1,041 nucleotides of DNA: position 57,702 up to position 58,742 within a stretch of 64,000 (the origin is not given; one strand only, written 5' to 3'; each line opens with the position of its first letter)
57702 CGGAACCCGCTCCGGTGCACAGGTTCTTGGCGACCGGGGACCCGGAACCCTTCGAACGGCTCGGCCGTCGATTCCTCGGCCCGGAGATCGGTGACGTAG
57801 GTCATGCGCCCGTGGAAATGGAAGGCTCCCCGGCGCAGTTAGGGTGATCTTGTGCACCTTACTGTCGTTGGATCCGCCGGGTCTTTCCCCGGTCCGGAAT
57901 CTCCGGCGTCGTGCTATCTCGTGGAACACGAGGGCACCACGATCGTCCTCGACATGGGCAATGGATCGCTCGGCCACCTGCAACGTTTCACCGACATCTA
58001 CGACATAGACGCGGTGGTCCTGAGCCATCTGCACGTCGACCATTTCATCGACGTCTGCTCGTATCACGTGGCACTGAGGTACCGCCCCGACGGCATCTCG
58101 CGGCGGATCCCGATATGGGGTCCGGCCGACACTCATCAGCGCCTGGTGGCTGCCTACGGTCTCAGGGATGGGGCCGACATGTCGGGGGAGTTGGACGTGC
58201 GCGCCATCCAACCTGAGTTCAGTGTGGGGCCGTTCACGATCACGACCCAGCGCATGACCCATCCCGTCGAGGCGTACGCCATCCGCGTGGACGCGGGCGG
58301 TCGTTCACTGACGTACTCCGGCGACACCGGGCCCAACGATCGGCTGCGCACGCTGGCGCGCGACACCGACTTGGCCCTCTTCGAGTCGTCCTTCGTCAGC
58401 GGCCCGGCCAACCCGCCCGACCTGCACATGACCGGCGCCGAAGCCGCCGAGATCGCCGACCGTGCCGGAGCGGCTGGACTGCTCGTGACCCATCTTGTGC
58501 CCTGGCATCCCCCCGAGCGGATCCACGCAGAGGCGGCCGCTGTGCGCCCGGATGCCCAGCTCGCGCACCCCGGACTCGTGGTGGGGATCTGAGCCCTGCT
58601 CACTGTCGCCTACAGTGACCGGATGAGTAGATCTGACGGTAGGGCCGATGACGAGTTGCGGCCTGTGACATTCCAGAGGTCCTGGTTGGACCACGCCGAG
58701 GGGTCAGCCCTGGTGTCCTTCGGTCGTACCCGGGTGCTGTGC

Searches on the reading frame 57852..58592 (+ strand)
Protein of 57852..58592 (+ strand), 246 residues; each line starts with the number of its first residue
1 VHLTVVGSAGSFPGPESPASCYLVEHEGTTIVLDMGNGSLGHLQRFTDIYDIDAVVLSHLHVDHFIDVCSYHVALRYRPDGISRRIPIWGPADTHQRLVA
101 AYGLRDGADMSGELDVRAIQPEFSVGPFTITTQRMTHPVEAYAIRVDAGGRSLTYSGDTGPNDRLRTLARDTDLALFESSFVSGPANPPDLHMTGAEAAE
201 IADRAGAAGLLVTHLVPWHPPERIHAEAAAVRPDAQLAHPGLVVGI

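Call 48: find_encoding_contigs(protein=window:57852-58592:+, flank=10000, max_places=6)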
Protein window:57852-58592:+ (246 aa): 5 contigs read that carry it; 5 places shown.
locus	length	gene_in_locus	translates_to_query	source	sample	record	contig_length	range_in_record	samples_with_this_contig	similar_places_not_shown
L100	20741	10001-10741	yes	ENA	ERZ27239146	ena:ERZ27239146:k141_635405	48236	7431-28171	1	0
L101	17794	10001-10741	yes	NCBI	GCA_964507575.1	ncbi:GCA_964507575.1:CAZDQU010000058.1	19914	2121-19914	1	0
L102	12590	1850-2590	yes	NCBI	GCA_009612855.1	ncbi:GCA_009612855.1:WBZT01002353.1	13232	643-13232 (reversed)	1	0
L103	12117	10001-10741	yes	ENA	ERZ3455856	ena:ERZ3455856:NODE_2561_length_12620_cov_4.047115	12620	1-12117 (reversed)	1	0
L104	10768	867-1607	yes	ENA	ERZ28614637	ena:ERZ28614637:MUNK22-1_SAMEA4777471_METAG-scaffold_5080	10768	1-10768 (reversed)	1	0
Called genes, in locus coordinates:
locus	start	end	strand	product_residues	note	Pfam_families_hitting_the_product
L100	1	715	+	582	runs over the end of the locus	PF03606:DcuC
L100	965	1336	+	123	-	PF02467:Whib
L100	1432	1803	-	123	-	PF00085:Thioredoxin, PF13098:Thioredoxin_2, PF13905:Thioredoxin_8 (faint)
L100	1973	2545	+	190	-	PF02622:DUF179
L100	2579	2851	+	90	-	PF11238:DUF3039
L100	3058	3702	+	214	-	PF01047:MarR (weak), PF08279:HTH_11 (weak), PF09339:HTH_IclR, PF12802:MarR_2 (weak), PF01614:IclR_C (weak)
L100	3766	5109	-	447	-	PF02113:Peptidase_S13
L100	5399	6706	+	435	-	PF00704:Glyco_hydro_18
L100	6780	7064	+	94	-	PF02617:ClpS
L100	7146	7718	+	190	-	PF09438:DUF2017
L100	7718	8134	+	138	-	PF14464:Prok-JAB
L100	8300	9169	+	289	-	PF00291:PALP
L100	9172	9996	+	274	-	PF01177:Asp_Glu_race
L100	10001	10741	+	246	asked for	PF23023:Anti-Pycsar_Apyc1, PF00753:Lactamase_B, PF12706:Lactamase_B_2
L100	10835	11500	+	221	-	PF01138:RNase_PH, PF03725:RNase_PH_C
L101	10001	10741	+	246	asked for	PF23023:Anti-Pycsar_Apyc1, PF00753:Lactamase_B, PF12706:Lactamase_B_2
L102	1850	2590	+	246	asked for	PF23023:Anti-Pycsar_Apyc1, PF00753:Lactamase_B, PF12706:Lactamase_B_2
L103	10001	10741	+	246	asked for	PF23023:Anti-Pycsar_Apyc1, PF00753:Lactamase_B, PF12706:Lactamase_B_2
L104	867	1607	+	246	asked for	PF23023:Anti-Pycsar_Apyc1, PF00753:Lactamase_B, PF12706:Lactamase_B_2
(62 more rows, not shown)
